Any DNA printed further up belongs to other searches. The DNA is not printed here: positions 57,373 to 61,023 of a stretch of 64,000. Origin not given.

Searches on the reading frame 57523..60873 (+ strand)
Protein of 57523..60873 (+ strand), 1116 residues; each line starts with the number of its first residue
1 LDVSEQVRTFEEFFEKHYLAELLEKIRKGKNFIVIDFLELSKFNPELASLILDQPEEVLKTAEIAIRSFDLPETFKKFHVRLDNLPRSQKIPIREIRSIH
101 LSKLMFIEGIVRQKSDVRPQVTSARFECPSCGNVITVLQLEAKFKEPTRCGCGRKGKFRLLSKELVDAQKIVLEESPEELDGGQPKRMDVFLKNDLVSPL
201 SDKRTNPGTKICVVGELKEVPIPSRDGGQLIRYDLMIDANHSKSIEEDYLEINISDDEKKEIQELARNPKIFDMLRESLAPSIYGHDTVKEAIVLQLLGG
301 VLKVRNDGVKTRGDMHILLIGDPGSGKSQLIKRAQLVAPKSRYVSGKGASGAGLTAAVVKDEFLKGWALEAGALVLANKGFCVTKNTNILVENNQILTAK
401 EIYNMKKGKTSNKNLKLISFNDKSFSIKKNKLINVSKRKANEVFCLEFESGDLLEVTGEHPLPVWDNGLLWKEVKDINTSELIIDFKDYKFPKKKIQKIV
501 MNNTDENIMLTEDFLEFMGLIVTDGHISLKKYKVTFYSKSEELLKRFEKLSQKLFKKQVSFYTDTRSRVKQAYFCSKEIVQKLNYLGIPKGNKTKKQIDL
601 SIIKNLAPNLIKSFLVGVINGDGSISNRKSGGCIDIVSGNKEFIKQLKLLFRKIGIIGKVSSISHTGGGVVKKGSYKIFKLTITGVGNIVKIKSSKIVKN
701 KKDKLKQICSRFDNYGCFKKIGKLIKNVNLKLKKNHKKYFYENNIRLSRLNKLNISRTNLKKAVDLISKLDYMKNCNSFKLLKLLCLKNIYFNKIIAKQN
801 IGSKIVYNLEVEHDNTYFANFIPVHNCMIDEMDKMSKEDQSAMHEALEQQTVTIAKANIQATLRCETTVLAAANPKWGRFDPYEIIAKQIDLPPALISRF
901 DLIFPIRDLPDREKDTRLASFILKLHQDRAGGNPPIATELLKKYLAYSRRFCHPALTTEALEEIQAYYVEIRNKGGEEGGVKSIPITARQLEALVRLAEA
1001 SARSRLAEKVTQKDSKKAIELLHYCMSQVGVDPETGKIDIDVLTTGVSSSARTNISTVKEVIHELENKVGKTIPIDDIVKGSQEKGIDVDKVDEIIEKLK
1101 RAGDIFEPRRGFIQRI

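Call 13: search_protein_families(library=pfam, proteins=[window:57523-60873:+], max_evalue=0.01)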
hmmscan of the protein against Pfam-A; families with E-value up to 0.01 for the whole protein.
window:57523-60873:+ (1116 aa): 12 families
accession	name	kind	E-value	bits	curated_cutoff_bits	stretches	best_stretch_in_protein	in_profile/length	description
PF00493.29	MCM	-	2e-84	282.6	23.3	2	259-385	2-128/224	MCM P-loop domain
PF17855.7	MCM_lid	-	3.2e-25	88.9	27.4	1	939-1025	1-86/87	MCM AAA-lid domain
PF17207.9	MCM_OB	-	5.8e-22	78.2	24.8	1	93-219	2-124/126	MCM OB domain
PF14528.11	LAGLIDADG_3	-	4.2e-12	46.6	22.5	2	612-691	4-76/82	LAGLIDADG-like domain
PF14890.11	Intein_splicing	-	2.5e-11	44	35.8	1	392-826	4-155/155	Intein splicing domain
PF01078.27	Mg_chelatase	-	1.3e-08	34.9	20.3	1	828-875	111-158/207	Magnesium chelatase, subunit ChlI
PF14551.11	MCM_N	-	1.5e-08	35.4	24.9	1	8-81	2-92/95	MCM N-terminal domain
PF21120.3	MCM_WH_arc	-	2.2e-08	34.4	26.1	1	1055-1113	3-62/63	Archaeal MCM, winged-helix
PF07728.20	AAA_5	-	0.0003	21.2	22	0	316-334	1-19/139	AAA domain (dynein-related subfamily)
PF14527.11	LAGLIDADG_WhiA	-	0.00031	21.3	23.2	0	612-673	2-63/93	WhiA LAGLIDADG-like domain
PF07726.17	AAA_3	-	0.0015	18.9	27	0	826-875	65-112/131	ATPase family associated with various cellular activities (AAA)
PF22798.2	DUF5817_CT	-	0.003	17.8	29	1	1076-1109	16-49/54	DUF5817, C-terminal domain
